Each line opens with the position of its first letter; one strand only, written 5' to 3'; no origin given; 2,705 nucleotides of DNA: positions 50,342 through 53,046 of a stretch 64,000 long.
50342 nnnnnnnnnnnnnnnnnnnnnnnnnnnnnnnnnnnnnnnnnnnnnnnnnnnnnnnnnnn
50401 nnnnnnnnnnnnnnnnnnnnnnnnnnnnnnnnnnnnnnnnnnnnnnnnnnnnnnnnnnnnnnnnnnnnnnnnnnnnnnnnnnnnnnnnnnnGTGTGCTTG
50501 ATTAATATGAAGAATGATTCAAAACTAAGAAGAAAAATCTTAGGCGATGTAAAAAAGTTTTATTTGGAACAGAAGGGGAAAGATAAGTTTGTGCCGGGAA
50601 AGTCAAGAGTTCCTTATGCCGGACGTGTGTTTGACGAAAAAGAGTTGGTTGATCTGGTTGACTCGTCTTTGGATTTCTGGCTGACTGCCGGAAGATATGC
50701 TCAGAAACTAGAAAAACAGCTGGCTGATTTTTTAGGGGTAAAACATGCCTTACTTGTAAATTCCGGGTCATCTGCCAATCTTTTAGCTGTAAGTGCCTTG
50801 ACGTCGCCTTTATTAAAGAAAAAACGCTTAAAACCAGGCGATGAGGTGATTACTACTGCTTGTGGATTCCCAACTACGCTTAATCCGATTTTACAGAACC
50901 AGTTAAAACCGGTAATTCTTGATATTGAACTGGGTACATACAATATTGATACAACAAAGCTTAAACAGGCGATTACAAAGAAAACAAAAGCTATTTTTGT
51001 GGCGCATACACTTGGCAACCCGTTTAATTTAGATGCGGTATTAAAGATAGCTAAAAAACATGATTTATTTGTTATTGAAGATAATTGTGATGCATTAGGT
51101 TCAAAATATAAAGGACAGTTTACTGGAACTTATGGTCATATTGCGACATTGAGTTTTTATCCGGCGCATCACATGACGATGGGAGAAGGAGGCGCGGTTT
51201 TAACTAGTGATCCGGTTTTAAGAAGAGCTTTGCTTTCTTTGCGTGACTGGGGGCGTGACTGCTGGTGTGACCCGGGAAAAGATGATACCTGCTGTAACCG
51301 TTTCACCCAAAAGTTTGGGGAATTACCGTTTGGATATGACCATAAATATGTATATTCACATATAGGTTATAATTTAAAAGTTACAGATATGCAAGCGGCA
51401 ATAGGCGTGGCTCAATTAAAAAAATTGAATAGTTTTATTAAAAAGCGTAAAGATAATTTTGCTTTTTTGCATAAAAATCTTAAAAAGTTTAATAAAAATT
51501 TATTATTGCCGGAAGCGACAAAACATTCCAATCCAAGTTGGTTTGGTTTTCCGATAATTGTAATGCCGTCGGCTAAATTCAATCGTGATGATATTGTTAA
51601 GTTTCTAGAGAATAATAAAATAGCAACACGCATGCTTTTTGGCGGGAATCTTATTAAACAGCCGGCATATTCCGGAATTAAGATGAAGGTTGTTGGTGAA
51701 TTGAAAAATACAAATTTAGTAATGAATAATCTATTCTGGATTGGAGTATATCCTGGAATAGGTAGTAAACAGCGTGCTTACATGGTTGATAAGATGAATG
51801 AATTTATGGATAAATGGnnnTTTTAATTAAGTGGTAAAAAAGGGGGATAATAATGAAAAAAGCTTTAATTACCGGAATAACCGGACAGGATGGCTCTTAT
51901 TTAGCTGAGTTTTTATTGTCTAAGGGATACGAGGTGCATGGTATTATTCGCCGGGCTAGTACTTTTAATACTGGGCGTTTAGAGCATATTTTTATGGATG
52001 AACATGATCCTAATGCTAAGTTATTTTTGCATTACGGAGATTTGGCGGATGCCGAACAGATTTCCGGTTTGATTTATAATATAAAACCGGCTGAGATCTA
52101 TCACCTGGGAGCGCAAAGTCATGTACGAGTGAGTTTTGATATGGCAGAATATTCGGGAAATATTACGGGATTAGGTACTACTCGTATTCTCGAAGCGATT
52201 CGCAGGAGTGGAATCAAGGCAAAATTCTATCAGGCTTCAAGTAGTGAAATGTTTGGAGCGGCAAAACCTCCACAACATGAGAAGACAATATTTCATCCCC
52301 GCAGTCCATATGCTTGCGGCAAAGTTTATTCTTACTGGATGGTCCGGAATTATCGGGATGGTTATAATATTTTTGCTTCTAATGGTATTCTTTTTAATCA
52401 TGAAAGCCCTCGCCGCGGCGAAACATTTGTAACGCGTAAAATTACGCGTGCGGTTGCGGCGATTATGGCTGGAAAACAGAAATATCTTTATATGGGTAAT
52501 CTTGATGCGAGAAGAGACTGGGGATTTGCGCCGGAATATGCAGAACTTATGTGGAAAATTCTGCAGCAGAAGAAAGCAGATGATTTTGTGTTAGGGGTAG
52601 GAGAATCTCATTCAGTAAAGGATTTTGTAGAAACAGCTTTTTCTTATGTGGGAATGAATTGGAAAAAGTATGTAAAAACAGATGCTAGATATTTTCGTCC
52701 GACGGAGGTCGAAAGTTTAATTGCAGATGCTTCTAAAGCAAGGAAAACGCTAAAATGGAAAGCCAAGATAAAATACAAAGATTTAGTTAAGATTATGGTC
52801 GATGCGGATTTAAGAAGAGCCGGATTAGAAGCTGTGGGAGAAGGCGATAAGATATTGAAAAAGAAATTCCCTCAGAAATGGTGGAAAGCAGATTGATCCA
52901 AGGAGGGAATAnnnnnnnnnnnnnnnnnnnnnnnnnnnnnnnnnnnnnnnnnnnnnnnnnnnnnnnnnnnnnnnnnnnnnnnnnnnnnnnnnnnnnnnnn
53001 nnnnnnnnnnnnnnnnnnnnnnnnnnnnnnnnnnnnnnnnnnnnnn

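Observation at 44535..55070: Two parallel 3,6-dideoxyhexose pathways (CDP- and GDP-based) sit in one locus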

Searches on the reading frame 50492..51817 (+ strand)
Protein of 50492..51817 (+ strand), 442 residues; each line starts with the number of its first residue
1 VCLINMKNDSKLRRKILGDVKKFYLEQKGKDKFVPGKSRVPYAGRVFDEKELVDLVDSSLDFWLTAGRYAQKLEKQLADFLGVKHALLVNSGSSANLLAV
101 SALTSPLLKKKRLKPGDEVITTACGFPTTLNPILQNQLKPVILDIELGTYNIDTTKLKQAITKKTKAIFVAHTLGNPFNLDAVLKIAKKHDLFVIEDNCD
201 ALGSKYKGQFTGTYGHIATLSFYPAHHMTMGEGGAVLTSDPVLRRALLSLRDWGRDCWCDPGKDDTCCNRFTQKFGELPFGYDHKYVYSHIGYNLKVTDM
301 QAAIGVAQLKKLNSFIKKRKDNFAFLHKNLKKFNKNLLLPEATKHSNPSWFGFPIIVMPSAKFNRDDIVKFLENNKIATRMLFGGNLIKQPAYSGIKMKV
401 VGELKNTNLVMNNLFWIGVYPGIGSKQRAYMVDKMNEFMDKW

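Call 5: search_protein_families(library=ncbifam, proteins=[window:50492-51817:+], max_evalue=0.00001)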
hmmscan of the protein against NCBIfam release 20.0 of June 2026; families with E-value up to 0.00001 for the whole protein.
window:50492-51817:+ (442 aa): 12 families
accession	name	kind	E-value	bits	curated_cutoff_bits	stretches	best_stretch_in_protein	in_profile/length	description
NF011936.0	PRK15407.1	equivalog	1.9e-214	712.3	423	1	7-440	4-437/440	lipopolysaccharide biosynthesis protein RfbH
TIGR03588.1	PseC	equivalog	1.5e-59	201.8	423.5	1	40-437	2-378/380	UDP-4-amino-4,6-dideoxy-N-acetyl-beta-L-altrosamine transaminase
TIGR04181.1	NHT_00031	hypoth_equivalog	4.5e-53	180.4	420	2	52-245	16-215/359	LegC family aminotransferase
NF008687.0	PRK11706.1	equivalog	3.3e-46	157.7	375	1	66-439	29-374/375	dTDP-4-amino-4,6-dideoxygalactose transaminase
NF008658.2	PRK11658.1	equivalog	1.1e-42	146.1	631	1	41-438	6-376/379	UDP-4-amino-4-deoxy-L-arabinose aminotransferase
TIGR02379.1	ECA_wecE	subfamily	2.5e-39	135.1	434.85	1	66-439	29-375/376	dTDP-4-amino-4,6-dideoxy-D-glucose transaminase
TIGR04427.1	PLP_DesI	equivalog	2.5e-32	112.4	650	1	46-256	28-230/390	dTDP-4-dehydro-6-deoxyglucose aminotransferase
NF004975.0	PRK06348.1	equivalog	4.9e-09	35.7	549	1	110-230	107-229/384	pyridoxal phosphate-dependent aminotransferase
NF006096.0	PRK08248.1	equivalog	6.4e-09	34.9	726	1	72-199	68-187/431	homocysteine synthase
TIGR01326.1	OAH_OAS_sulfhy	subfamily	3.1e-08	32.7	495.1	1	72-199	61-180/418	O-acetylhomoserine aminocarboxypropyltransferase/cysteine synthase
NF004770.0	PRK06108.1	subfamily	3.3e-08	32.7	422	1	81-198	94-210/396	pyridoxal phosphate-dependent aminotransferase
NF004650.0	PRK05994.1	equivalog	1.3e-06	27.5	667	1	73-200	68-187/427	O-acetylhomoserine aminocarboxypropyltransferase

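Call 6: search_protein_families(library=pfam, proteins=[window:50492-51817:+], max_evalue=0.00001)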
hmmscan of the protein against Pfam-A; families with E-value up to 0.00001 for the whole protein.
window:50492-51817:+ (442 aa): 4 families
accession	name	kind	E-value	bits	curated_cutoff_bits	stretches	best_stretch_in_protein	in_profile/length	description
PF01041.23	DegT_DnrJ_EryC1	-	6.7e-95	318.8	19.8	1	52-435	7-359/360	DegT/DnrJ/EryC1/StrS aminotransferase family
PF00266.25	Aminotran_5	-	1.9e-09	37.4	21.5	1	68-204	43-182/371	Aminotransferase class-V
PF01053.26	Cys_Met_Meta_PP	-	6.3e-09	35.3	27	1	71-199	55-175/381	Cys/Met metabolism PLP-dependent enzyme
PF01212.27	Beta_elim_lyase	-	7.8e-07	29.1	27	1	70-199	34-170/288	Beta-eliminating lyase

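Call 8: search_solved_structures(query=window:50492-51817:+, show_alignments=1, max_evalue=1e-30)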
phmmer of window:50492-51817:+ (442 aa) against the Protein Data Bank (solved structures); distinct sequences matched with E-value up to 1e-30: 19.
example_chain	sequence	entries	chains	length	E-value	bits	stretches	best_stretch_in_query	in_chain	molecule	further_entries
3bcx_A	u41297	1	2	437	1.7e-155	521.3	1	11-439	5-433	CDP-6-deoxy-L-threo-D-glycero-4-hexulose-3-dehydrase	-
3bb8_A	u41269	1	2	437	3.1e-154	517.1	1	11-439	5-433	CDP-4-keto-6-deoxy-D-glucose-3-dehydrase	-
2gms_A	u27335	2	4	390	2.1e-57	198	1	41-391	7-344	Putative pyridoxamine 5-phosphate-dependent dehydrase, Wbdk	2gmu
3b8x_A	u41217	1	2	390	1.7e-56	195.1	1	41-391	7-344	Pyridoxamine 5-phosphate-dependent dehydrase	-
2r0t_A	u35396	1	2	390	2.5e-56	194.5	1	41-391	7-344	Pyridoxamine 5-phosphate-dependent dehydrase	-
3gr9_A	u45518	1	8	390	4.9e-56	193.6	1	41-391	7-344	ColD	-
9wvy_A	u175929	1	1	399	1.5e-48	168.9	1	43-403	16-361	Putative NDP-4-keto-6-deoxyglucose-3-dehydratase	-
7b0m_AAA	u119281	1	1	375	1.2e-42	149.5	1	52-241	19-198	Sugar aminotransferase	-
3bn1_A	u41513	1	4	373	8.3e-42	146.7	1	58-256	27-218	Perosamine synthetase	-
3dr7_A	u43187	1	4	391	1e-41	146.4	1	59-256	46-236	Putative perosamine synthetase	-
3dr4_A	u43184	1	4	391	1.4e-41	145.9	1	59-256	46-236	Putative perosamine synthetase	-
7b0d_A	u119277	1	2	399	3.3e-41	144.7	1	56-255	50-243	Glutamine--scyllo-inositol transaminase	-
3frk_A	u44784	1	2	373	3.7e-39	137.9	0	63-255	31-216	QdtB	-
9bgp_A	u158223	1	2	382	2.1e-33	119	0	65-254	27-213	aminotransferase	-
9bgr_A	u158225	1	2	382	2.8e-33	118.6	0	65-254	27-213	aminotransferase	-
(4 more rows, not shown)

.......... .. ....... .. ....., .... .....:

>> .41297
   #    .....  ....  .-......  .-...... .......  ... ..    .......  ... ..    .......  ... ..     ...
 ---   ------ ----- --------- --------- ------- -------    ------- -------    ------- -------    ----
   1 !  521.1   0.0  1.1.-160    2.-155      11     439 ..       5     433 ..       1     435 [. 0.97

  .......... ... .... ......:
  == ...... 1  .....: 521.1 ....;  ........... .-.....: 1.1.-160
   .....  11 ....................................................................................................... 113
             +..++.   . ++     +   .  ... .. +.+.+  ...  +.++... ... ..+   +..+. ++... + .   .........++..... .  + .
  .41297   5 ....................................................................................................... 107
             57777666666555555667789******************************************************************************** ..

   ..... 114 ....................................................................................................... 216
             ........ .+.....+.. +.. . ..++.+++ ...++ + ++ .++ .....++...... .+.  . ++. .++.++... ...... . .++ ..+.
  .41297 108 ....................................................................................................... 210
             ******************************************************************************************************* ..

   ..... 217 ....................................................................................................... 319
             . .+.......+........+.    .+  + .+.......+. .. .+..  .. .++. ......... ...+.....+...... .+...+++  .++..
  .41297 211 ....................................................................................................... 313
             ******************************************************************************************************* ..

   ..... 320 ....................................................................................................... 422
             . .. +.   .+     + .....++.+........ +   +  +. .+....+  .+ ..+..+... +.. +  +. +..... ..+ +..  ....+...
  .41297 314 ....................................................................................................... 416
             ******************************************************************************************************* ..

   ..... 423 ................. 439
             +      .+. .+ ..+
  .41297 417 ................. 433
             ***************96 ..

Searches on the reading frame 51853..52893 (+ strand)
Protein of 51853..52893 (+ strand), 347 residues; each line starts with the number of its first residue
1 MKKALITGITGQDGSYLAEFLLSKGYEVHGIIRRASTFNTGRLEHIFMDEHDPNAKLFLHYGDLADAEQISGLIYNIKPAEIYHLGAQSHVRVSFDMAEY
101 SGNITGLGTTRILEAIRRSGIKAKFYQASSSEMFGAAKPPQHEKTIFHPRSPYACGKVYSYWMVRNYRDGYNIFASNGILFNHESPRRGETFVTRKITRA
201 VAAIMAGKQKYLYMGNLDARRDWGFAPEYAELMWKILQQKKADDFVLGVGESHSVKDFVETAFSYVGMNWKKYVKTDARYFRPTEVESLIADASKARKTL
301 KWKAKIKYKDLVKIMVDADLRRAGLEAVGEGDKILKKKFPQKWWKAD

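Call 5: search_protein_families(library=ncbifam, proteins=[window:51853-52893:+], max_evalue=0.00001)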
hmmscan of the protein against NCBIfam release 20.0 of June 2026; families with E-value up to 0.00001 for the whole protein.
window:51853-52893:+ (347 aa): 10 families
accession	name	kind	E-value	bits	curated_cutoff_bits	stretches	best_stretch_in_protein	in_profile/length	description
TIGR01472.1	gmd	equivalog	9.5e-147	488.6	415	1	2-321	1-340/342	GDP-mannose 4,6-dehydratase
TIGR04180.1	EDH_00030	hypoth_equivalog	2e-28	99.3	475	1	5-306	2-296/297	NAD-dependent 4,6-dehydratase LegB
TIGR01181.1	dTDP_gluc_dehyt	equivalog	1.6e-26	93.2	365.1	1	4-317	2-309/321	dTDP-glucose 4,6-dehydratase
TIGR01179.1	galE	equivalog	5.9e-21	74.6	262.3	1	4-318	2-321/332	UDP-glucose 4-epimerase GalE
TIGR02622.1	CDP_4_6_dhtase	equivalog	4.1e-20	72.2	278.45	1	2-316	5-327/352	CDP-glucose 4,6-dehydratase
NF007490.0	PRK10084.1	subfamily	1.4e-11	44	649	1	3-314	2-329/361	dTDP-glucose 4,6-dehydratase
NF043036.1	ErythonDh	equivalog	2.5e-10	40.1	325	1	3-170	2-167/321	D-erythronate dehydrogenase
NF007582.0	PRK10217.1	equivalog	3.2e-10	39.6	698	1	1-261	1-265/355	dTDP-glucose 4,6-dehydratase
NF007956.0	PRK10675.1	subfamily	3.2e-07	29.8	394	0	4-158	3-154/338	UDP-glucose 4-epimerase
NF052578.1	StrlDmthSdmBMthl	equivalog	6.4e-06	26.1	600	0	4-135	3-118/328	sterol demethylase protein SdmB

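Call 6: search_protein_families(library=pfam, proteins=[window:51853-52893:+], max_evalue=0.00001)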
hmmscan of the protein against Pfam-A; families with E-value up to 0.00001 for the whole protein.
window:51853-52893:+ (347 aa): 3 families
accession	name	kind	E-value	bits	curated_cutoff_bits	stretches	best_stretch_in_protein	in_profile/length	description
PF16363.11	GDP_Man_Dehyd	-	5.9e-132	440.6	27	1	5-315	1-332/332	GDP-mannose 4,6 dehydratase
PF01370.27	Epimerase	-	8.6e-66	222.2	20.9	1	4-248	1-240/240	NAD dependent epimerase/dehydratase family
PF04321.23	RmlD_sub_bind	-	5e-07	29.5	27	1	3-176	2-148/287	RmlD substrate binding domain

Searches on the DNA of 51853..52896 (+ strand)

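Call 47: search_dna_similar(query=window:51853-52896:+, collection=ecoli_genomes, mode=distant, max_rows=15, max_evalue=0.00001)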
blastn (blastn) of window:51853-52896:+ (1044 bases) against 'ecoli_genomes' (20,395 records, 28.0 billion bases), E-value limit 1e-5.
Records with a match: 4815; places in all: 5513; records where one place covers at least 80% of the query: 0.
Genomes with a match: 4814 of 5426; with a place that covers at least 80% of the query: 0. Places per genome that has any: lowest 1, median 1, highest 3. On chromosomes: 5508 places; on plasmids: 5.
Best place of each record, by identity: 80-90% 73; 60-80% 4742.
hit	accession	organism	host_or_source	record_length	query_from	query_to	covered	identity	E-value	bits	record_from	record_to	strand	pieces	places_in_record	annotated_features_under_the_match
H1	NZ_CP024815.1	Escherichia coli strain CREC-629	Homo sapiens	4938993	1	737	71%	64.7%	2e-23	120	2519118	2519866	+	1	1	gmd: GDP-mannose 4,6-dehydratase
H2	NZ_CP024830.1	Escherichia coli strain CREC-532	Homo sapiens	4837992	1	737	71%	64.7%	2e-23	120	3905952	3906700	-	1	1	gmd: GDP-mannose 4,6-dehydratase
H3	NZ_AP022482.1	Escherichia coli strain STN0717-20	-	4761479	1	737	71%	64.7%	2e-23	120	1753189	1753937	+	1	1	gmd: GDP-mannose 4,6-dehydratase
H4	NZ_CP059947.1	Escherichia coli strain 268.2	Turkey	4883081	1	737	71%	64.7%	2e-23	120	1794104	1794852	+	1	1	gmd: GDP-mannose 4,6-dehydratase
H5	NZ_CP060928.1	Escherichia coli strain EC13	Homo sapiens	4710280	1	737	71%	64.7%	2e-23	120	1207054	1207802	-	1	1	gmd: GDP-mannose 4,6-dehydratase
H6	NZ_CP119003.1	Escherichia coli strain CE0026a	Bos taurus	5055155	1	737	71%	64.7%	2e-23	120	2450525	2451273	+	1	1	gmd: GDP-mannose 4,6-dehydratase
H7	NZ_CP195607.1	Escherichia coli strain A27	cattle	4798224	1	737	71%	64.7%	2e-23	120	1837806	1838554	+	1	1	gmd: GDP-mannose 4,6-dehydratase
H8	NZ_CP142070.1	Escherichia coli strain GN4143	Homo sapiens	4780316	1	737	71%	64.7%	2e-23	120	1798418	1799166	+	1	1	gmd: GDP-mannose 4,6-dehydratase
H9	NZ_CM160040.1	Escherichia coli strain Eco_70239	Homo sapiens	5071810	1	737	71%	64.7%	2e-23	120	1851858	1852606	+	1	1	gmd: GDP-mannose 4,6-dehydratase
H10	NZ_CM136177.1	Escherichia coli strain PRO_A-1028-6W-A_ESBL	Homo sapiens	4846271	1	737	71%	64.7%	2e-23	120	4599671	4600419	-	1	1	gmd: GDP-mannose 4,6-dehydratase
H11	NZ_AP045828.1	Escherichia coli strain 23CRST014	Homo sapiens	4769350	1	737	71%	64.7%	2e-23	120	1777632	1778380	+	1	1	gmd: GDP-mannose 4,6-dehydratase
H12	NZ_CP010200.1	Escherichia coli strain M10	mouse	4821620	1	678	65%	65.4%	9e-27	131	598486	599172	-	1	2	gmd: GDP-mannose 4,6-dehydratase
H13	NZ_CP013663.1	Escherichia coli strain GB089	ground beef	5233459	1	678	65%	65.4%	9e-27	131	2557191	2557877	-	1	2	gmd: GDP-mannose 4,6-dehydratase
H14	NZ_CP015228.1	Escherichia coli strain 09-00049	lettuce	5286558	1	678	65%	65.4%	9e-27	131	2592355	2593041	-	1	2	gmd: GDP-mannose 4,6-dehydratase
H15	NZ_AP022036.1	Escherichia coli strain WP3-S18-ESBL-09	-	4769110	1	678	65%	65.4%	9e-27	131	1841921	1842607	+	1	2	gmd: GDP-mannose 4,6-dehydratase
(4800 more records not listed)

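Call 48: get_annotated_region(hit=H13, flank=9000)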
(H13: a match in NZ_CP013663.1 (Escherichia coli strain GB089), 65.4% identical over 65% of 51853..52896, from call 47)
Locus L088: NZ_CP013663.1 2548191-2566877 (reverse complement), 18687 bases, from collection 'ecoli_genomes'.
description: Escherichia coli strain GB089 chromosome, complete genome
organism: Escherichia coli strain GB089 (NCBI taxid 562)
replicon: chromosome; assembly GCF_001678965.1
host: -; source: ground beef; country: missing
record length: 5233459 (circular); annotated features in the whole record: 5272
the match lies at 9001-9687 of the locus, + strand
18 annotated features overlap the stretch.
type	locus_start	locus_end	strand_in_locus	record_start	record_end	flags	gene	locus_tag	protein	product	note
CDS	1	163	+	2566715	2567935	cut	wcaL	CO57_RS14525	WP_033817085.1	colanic acid biosynthesis glycosyltransferase WcaL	-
CDS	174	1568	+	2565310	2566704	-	wcaM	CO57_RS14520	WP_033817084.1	colanic acid biosynthesis protein WcaM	-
CDS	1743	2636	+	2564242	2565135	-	galF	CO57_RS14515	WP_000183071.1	UTP--glucose-1-phosphate uridylyltransferase GalF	-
CDS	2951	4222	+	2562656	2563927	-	wzx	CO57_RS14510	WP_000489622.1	O168 family O-antigen flippase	-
CDS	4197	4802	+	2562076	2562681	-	-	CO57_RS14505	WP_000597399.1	acyltransferase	-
CDS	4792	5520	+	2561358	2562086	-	-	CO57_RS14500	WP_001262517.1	glycosyltransferase family 2 protein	-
CDS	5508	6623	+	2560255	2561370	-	-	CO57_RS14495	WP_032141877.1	glycosyltransferase family 4 protein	-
CDS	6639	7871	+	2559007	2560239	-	wzy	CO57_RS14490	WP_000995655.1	O168 family O-antigen polymerase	-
CDS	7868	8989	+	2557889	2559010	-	-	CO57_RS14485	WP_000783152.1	glycosyltransferase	-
CDS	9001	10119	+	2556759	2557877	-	gmd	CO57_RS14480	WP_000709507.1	GDP-mannose 4,6-dehydratase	-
CDS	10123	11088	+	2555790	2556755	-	fcl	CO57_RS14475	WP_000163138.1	GDP-L-fucose synthase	-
CDS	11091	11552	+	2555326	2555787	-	-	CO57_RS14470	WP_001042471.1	GDP-mannose mannosyl hydrolase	-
CDS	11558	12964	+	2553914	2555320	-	-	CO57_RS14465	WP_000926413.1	mannose-1-phosphate guanylyltransferase/mannose-6-phosphate isomerase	-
CDS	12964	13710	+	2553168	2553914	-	-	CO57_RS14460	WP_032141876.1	glycosyltransferase family 2 protein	-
CDS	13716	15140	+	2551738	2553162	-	-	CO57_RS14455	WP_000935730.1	phosphomannomutase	-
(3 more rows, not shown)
